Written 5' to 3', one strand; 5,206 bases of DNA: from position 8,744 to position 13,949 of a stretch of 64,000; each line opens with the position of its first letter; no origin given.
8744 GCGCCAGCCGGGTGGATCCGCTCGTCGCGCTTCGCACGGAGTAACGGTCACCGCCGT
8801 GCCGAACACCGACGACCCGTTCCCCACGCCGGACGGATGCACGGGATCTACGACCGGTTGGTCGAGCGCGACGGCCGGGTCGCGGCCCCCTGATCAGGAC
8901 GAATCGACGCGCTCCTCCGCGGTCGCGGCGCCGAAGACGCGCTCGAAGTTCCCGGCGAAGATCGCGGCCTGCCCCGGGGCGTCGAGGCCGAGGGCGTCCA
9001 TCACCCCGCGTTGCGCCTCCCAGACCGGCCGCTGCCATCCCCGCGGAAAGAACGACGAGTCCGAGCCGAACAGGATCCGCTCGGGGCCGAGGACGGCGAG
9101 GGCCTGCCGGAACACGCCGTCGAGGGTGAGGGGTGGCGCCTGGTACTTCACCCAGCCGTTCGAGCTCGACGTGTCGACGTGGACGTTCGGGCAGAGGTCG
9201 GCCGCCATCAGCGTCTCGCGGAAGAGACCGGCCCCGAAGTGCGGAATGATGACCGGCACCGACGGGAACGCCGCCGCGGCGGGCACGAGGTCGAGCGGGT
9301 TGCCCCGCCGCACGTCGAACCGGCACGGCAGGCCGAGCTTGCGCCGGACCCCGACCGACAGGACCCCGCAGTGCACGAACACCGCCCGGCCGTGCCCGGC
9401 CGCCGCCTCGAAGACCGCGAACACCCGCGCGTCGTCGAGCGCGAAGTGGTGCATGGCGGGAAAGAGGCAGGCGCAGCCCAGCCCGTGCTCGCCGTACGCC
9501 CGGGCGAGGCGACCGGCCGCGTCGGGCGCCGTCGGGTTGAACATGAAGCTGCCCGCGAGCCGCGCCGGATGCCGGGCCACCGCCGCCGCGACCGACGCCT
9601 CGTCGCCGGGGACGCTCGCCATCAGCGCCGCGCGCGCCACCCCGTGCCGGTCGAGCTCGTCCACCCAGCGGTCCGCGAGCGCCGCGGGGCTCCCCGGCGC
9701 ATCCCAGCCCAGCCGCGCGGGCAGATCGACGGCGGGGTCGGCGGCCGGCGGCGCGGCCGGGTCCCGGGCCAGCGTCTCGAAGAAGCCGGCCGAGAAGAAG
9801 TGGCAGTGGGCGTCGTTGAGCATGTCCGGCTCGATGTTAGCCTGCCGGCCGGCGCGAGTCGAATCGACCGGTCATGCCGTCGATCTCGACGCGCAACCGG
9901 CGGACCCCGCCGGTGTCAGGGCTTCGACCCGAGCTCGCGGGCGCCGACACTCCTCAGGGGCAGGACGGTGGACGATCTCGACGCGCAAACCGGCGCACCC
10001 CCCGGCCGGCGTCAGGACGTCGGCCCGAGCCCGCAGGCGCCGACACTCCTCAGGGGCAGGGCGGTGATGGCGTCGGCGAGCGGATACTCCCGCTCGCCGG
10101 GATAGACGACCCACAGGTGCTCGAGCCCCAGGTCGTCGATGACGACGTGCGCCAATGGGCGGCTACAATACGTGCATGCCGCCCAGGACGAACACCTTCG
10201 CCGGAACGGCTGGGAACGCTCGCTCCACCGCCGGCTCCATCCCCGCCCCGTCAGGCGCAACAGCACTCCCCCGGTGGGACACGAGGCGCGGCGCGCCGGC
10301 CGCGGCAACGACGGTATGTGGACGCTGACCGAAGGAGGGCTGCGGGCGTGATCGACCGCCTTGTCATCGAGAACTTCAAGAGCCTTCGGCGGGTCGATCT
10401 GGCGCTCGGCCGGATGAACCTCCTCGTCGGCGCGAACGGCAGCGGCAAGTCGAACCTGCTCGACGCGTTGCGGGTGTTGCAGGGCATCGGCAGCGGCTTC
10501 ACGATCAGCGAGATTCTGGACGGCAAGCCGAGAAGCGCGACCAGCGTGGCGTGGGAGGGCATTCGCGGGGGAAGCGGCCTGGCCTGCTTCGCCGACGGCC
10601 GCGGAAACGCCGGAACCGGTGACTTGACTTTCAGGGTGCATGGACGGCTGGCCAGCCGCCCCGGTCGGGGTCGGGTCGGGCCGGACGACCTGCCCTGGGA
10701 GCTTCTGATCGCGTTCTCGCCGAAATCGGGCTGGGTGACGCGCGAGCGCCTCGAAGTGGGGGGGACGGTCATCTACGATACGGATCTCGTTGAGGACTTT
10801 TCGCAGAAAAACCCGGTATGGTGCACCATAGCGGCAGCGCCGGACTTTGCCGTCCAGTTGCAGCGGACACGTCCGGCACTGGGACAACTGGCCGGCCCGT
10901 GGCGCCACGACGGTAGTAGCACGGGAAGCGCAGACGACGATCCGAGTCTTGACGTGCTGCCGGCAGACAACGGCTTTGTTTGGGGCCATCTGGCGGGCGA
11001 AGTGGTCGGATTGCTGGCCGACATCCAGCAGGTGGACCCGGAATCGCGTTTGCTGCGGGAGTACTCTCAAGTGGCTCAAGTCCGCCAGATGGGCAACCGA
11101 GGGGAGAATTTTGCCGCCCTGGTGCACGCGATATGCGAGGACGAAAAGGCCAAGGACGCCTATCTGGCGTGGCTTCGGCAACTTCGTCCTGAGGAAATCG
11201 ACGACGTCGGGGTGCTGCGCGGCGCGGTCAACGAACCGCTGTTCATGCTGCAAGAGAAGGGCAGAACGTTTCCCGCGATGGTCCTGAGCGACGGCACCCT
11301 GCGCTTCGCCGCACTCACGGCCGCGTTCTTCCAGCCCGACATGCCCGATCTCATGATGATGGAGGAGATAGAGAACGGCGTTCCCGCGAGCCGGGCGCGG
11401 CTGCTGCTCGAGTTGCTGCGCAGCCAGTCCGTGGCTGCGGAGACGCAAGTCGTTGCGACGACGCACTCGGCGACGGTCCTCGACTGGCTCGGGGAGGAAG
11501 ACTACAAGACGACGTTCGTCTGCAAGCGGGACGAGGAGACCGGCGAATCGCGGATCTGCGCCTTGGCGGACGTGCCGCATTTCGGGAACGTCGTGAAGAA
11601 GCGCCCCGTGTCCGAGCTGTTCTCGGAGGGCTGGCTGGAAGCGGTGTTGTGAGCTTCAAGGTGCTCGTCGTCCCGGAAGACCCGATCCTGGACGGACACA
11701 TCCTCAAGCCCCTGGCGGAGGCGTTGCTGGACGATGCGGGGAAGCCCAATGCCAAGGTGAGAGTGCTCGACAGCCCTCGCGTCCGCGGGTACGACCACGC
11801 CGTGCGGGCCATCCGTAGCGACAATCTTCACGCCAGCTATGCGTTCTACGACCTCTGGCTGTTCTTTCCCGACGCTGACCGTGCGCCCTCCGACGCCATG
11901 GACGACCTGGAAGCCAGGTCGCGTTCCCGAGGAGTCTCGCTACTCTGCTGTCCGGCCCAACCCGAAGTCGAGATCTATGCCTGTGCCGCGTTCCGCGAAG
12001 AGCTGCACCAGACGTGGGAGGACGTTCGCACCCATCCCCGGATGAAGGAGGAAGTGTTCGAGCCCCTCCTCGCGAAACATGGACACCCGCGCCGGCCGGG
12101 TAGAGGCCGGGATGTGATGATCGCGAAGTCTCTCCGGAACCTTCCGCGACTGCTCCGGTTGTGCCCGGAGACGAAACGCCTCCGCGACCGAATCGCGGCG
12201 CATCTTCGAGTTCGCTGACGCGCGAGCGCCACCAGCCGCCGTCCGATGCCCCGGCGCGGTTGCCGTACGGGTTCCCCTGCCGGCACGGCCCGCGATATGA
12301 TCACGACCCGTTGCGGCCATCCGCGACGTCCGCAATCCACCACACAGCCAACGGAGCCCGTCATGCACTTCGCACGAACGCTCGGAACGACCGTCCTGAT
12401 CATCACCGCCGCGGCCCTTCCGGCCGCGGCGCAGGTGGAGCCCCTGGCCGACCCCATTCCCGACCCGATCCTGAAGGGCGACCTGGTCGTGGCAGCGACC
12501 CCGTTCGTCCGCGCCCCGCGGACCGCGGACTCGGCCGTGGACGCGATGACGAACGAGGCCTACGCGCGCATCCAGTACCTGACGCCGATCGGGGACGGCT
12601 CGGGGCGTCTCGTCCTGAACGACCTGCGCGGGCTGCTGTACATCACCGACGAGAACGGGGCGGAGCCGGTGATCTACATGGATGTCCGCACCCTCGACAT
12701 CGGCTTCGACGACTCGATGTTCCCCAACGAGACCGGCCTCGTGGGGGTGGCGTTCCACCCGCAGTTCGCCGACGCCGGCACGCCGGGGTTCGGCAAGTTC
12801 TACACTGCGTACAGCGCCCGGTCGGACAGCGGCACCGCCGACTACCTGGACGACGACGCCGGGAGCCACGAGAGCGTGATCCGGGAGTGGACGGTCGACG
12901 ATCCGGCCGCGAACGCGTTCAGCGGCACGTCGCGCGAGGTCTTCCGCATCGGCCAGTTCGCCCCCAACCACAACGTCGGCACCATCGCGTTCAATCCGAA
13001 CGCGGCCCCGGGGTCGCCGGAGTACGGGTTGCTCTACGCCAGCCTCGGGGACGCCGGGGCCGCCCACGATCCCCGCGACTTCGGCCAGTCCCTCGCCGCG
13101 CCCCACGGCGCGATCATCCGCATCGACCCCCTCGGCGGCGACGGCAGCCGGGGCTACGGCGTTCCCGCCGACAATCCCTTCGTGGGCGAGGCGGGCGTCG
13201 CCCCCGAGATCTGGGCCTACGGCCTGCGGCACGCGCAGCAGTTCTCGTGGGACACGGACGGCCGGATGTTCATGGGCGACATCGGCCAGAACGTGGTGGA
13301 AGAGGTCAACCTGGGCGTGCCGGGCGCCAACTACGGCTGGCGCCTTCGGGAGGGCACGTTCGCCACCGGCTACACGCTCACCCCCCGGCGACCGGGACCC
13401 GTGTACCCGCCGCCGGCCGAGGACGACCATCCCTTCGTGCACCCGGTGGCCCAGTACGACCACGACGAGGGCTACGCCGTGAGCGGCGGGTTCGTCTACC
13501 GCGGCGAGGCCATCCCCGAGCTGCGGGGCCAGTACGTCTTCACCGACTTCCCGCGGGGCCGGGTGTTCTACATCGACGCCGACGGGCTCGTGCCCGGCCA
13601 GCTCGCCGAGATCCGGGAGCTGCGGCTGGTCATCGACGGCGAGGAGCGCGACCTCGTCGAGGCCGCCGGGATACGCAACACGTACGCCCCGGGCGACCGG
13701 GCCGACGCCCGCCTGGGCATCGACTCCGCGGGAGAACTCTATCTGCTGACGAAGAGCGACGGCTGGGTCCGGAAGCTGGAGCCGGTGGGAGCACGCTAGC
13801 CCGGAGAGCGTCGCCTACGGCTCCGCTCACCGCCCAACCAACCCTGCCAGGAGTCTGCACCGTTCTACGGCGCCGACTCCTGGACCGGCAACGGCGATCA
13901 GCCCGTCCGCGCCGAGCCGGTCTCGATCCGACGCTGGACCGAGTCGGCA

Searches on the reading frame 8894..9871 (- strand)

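Call 94: search_protein_families(library=pfam, proteins=[window:8894-9871:-], max_evalue=0.00001)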
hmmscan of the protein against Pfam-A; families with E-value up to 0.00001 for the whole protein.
window:8894-9871:- (325 aa): 1 family
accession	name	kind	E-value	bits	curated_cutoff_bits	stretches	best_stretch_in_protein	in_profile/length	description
PF04909.20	Amidohydro_2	-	1.8e-33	117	26.4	1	20-314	2-288/289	Amidohydrolase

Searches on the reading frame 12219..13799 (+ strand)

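Call 94: search_protein_families(library=pfam, proteins=[window:12219-13799:+], max_evalue=0.00001)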
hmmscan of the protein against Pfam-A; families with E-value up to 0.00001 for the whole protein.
window:12219-13799:+ (526 aa): 1 family
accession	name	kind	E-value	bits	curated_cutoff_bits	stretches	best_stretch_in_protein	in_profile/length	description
PF07995.17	GSDH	-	6.3e-30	105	25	1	162-455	39-289/332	Glucose / Sorbosone dehydrogenase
